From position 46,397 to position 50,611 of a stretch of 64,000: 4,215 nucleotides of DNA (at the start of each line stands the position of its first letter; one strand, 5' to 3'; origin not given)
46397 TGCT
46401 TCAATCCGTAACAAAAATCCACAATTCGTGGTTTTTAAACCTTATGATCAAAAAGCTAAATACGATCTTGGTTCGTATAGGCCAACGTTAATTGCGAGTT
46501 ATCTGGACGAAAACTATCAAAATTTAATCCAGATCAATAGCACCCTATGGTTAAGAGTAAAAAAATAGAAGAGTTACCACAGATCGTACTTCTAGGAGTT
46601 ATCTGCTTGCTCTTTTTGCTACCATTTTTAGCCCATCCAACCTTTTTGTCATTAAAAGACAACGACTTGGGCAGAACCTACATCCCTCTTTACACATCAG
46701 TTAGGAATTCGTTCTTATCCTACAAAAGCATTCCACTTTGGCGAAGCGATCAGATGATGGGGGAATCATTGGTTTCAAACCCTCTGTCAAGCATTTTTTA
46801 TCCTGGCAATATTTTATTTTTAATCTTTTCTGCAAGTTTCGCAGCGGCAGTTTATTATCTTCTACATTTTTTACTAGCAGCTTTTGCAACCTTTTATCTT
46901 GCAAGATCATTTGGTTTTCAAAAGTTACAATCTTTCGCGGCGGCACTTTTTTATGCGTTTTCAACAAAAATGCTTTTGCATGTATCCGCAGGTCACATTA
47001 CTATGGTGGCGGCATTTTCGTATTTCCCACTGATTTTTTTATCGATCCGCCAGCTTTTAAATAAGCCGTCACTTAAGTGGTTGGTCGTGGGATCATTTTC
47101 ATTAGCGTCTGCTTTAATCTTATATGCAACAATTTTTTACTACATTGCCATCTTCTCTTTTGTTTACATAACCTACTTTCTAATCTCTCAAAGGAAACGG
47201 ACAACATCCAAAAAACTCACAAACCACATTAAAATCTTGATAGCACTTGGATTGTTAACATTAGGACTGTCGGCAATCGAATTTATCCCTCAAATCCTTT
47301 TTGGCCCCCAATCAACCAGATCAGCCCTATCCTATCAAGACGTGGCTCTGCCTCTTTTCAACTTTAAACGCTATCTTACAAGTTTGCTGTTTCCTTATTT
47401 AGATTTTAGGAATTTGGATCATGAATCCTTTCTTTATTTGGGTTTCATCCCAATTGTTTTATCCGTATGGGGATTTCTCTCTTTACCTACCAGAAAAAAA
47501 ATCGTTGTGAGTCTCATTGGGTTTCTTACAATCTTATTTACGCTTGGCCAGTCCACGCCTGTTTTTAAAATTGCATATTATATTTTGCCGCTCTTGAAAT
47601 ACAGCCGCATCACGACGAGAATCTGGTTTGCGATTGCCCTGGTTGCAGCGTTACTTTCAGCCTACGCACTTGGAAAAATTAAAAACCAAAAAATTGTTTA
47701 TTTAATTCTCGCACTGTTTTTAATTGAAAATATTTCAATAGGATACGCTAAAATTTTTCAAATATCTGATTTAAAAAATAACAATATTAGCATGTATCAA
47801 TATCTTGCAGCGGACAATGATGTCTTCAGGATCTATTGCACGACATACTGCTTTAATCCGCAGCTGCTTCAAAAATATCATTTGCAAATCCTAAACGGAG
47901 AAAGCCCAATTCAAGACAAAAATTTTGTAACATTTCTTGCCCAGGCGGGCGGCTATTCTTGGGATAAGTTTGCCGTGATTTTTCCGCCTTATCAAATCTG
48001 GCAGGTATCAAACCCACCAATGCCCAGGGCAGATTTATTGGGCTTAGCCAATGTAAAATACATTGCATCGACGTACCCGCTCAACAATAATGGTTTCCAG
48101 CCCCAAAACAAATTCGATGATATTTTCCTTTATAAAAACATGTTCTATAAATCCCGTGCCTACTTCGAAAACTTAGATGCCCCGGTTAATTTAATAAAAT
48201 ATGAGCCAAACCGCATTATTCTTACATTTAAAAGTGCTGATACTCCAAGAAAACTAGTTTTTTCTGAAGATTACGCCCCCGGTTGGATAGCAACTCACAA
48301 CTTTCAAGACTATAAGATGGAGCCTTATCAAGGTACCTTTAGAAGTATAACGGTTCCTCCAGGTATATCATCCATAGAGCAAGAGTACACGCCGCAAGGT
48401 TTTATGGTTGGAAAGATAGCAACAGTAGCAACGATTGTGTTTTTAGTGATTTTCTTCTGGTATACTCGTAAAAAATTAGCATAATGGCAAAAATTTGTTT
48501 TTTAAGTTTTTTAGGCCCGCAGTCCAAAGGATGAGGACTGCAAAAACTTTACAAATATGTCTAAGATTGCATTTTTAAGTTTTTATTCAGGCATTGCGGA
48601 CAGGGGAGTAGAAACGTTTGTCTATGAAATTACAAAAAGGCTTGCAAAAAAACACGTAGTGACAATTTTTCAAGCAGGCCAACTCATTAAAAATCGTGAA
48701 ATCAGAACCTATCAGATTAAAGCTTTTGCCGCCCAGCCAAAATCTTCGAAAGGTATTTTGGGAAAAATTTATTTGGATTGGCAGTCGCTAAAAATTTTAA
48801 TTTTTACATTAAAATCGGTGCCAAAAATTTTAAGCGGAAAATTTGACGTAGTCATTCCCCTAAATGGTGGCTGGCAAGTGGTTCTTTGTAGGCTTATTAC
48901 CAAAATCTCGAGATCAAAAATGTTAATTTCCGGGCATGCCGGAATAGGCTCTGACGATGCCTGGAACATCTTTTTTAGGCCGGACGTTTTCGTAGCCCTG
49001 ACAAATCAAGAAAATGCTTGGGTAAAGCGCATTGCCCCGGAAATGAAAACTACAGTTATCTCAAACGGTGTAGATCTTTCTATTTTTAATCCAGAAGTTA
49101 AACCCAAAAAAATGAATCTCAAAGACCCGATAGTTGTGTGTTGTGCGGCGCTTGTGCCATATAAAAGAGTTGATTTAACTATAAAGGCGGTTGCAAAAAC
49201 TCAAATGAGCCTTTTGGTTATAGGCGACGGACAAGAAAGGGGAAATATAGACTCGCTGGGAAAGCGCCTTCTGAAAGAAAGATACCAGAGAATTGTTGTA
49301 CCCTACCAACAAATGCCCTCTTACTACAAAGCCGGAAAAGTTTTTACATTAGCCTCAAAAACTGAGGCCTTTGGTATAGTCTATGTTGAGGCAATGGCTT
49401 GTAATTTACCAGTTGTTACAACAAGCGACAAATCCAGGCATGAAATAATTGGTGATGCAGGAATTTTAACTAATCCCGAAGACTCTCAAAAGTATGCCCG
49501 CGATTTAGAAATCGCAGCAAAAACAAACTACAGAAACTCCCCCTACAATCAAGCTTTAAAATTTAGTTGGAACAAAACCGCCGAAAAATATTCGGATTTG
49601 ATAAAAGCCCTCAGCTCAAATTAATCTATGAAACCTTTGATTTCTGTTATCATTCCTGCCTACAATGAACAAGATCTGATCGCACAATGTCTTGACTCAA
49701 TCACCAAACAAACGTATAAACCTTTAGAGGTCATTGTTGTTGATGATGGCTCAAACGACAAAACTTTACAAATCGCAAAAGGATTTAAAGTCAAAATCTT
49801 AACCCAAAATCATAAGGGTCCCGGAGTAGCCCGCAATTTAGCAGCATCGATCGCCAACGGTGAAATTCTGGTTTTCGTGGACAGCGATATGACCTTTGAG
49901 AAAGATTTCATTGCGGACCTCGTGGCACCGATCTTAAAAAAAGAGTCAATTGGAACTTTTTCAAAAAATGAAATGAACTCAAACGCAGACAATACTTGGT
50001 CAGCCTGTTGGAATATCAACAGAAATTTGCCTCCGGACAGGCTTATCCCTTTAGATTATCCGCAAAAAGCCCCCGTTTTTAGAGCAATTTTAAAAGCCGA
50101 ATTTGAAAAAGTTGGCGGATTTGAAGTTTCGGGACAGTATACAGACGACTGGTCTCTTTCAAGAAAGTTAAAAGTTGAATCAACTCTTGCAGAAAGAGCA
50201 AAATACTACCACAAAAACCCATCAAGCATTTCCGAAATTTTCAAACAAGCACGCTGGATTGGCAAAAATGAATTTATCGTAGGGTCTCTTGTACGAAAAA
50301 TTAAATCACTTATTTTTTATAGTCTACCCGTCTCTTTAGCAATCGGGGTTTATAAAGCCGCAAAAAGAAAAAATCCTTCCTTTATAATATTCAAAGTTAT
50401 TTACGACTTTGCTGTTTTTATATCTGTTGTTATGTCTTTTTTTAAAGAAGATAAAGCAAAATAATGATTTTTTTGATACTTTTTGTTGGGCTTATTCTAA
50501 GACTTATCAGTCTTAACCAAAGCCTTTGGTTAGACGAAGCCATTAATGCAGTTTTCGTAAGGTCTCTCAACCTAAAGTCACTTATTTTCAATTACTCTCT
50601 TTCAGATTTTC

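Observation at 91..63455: About 63 kb of contiguous glycan-assembly genes with an unusually high density of GT-C enzymes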

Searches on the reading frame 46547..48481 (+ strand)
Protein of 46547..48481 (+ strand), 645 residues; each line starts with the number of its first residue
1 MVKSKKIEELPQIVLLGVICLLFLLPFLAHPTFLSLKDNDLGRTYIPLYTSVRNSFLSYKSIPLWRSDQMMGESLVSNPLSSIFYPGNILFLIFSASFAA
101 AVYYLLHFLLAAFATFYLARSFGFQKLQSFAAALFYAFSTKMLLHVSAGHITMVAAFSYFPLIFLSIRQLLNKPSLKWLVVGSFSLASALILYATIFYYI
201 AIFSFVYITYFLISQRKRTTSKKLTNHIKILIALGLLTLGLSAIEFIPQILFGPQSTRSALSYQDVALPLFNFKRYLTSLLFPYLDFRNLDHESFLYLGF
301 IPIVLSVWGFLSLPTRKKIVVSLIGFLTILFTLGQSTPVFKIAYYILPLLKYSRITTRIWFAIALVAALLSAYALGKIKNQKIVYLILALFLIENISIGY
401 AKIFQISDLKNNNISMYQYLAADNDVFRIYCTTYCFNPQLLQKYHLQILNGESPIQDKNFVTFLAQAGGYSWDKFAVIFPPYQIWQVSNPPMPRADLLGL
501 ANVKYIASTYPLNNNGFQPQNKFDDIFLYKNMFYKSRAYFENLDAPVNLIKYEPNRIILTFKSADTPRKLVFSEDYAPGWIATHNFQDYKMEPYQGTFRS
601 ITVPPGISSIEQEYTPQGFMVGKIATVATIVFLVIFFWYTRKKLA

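Call 7: search_protein_families(library=pfam, proteins=[window:46547-48481:+], max_evalue=0.01)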
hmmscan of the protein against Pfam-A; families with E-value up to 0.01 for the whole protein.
window:46547-48481:+ (645 aa): 1 family
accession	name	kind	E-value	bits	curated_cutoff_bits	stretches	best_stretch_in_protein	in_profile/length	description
PF09586.16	YfhO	-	8.3e-15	54.7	28.5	2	30-409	20-390/835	Bacterial membrane protein YfhO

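Call 19: search_protein_families(library=ncbifam, proteins=[window:46547-48481:+], max_evalue=0.1)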
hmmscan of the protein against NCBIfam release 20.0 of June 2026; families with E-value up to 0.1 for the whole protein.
window:46547-48481:+ (645 aa): 0 families

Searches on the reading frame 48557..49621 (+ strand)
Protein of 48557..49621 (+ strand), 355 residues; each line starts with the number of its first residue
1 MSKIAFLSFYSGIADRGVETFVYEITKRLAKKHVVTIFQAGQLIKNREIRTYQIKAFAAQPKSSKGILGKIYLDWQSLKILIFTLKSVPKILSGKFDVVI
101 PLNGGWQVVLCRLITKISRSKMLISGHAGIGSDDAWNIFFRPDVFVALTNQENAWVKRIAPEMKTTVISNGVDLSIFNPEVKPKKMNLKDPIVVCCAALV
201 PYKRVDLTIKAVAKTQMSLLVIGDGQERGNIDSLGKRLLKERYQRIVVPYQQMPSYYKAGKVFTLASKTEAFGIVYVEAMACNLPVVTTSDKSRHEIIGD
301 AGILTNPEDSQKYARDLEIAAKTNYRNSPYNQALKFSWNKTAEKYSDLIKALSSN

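Call 7: search_protein_families(library=pfam, proteins=[window:48557-49621:+], max_evalue=0.01)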
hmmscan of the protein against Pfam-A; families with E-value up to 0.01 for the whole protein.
window:48557-49621:+ (355 aa): 4 families
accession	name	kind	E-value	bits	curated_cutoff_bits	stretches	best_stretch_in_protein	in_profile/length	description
PF00534.26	Glycos_transf_1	-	2.8e-23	82.8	26.4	1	183-323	8-158/172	Glycosyl transferases group 1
PF13692.12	Glyco_trans_1_4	-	2.1e-21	77.1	27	1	191-317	2-136/142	Glycosyl transferases group 1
PF13439.12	Glyco_transf_4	-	5.6e-07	30.2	28.5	1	17-175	3-169/170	Glycosyltransferase Family 4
PF20706.3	GT4-conflict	-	0.0026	17.2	26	1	200-290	209-312/385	Family 4 Glycosyltransferase in conflict systems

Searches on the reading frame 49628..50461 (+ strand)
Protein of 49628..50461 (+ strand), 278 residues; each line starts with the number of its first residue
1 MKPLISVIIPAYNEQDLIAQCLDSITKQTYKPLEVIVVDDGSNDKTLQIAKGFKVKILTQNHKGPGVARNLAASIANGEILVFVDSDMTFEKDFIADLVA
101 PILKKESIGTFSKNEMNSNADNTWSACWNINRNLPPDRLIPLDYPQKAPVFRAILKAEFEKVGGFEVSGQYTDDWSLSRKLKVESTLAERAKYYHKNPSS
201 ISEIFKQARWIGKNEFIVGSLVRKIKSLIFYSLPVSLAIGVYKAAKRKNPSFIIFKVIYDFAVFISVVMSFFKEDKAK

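Call 7: search_protein_families(library=pfam, proteins=[window:49628-50461:+], max_evalue=0.01)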
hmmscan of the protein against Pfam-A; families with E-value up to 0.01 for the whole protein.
window:49628-50461:+ (278 aa): 4 families
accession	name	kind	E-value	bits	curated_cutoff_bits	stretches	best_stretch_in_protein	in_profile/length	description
PF00535.33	Glycos_transf_2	-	6.3e-35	121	23.3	1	6-156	1-165/168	Glycosyl transferase family 2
PF13641.12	Glyco_tranf_2_3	-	3.3e-16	60.4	27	1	5-183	3-196/230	Glycosyltransferase like family 2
PF10111.15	Glyco_tranf_2_2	-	5.7e-10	39.6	27.3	1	6-99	1-103/276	Glycosyltransferase like family 2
PF13506.12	Glyco_transf_21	-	0.008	16.1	21.7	0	74-106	28-58/174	Glycosyl transferase family 21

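Call 20: search_protein_families(library=ncbifam, proteins=[window:49628-50461:+], max_evalue=0.001)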
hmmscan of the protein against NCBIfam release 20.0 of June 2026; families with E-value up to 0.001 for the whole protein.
window:49628-50461:+ (278 aa): 27 families (the best 25 are shown)
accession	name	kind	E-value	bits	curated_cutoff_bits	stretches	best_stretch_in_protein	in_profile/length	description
NF041875.1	EPS_EpsD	equivalog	1.1e-23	84.2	370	1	5-97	1-99/325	exopolysaccharide biosynthesis glycosyltransferase EpsD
TIGR04283.1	glyco_like_mftF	equivalog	1.2e-23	83.9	182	1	5-186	1-174/221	TIGR04283 family arsenosugar biosynthesis glycosyltransferase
NF007482.0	PRK10073.1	equivalog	1.9e-21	76.4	423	1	2-139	5-141/334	glycosyltransferase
NF047683.1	TeichurnBiosyTuaG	equivalog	1.4e-18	67.5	400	1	2-119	5-128/252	teichuronic acid biosynthesis protein TuaG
TIGR03965.1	mycofact_glyco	equivalog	1.4e-16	60.4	280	1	5-102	76-179/467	mycofactocin biosynthesis glycosyltransferase MftF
TIGR03937.1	PgaC_IcaA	equivalog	2.3e-16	59.8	422.3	1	3-112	45-160/407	poly-beta-1,6-N-acetyl-D-glucosamine synthase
NF010496.0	PRK13915.1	equivalog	9.2e-16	57.8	262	1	5-109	33-149/307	glucosyl-3-phosphoglycerate synthase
TIGR04242.1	nodulat_NodC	equivalog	1.8e-14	53.5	550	1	3-125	48-178/395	chitooligosaccharide synthase NodC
NF038299.1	EPS_HpsN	equivalog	1.9e-14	53.3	425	1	3-112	1-116/317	hormogonium polysaccharide biosynthesis glycosyltransferase HpsN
TIGR04182.1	glyco_TIGR04182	equivalog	3.2e-14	53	325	1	5-106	2-101/293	S-layer glycoprotein N-glycosyltransferase AglJ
NF050050.1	ProtGlycPglI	equivalog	6e-14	52.1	500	1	3-100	2-106/306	GalNAc(5)-diNAcBac-PP-undecaprenol beta-1,3-glucosyltransferase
NF041394.1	GtaseAglG_Halo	equivalog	1.3e-12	47.6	440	1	5-108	3-113/304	glucosyl-dolichyl phosphate glucuronosyltransferase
NF041391.1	DPhHxTase_Halo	equivalog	1.3e-12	47.2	375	1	11-102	3-93/213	dolichyl-phosphate hexose transferase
TIGR03469.1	HpnB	hypoth_equivalog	7.5e-12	45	379.25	1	3-55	44-97/386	hopene-associated glycosyltransferase HpnB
NF038302.1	EPS_HpsE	equivalog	2.6e-11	43.1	300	1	5-113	3-122/307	hormogonium polysaccharide biosynthesis glycosyltransferase HpsE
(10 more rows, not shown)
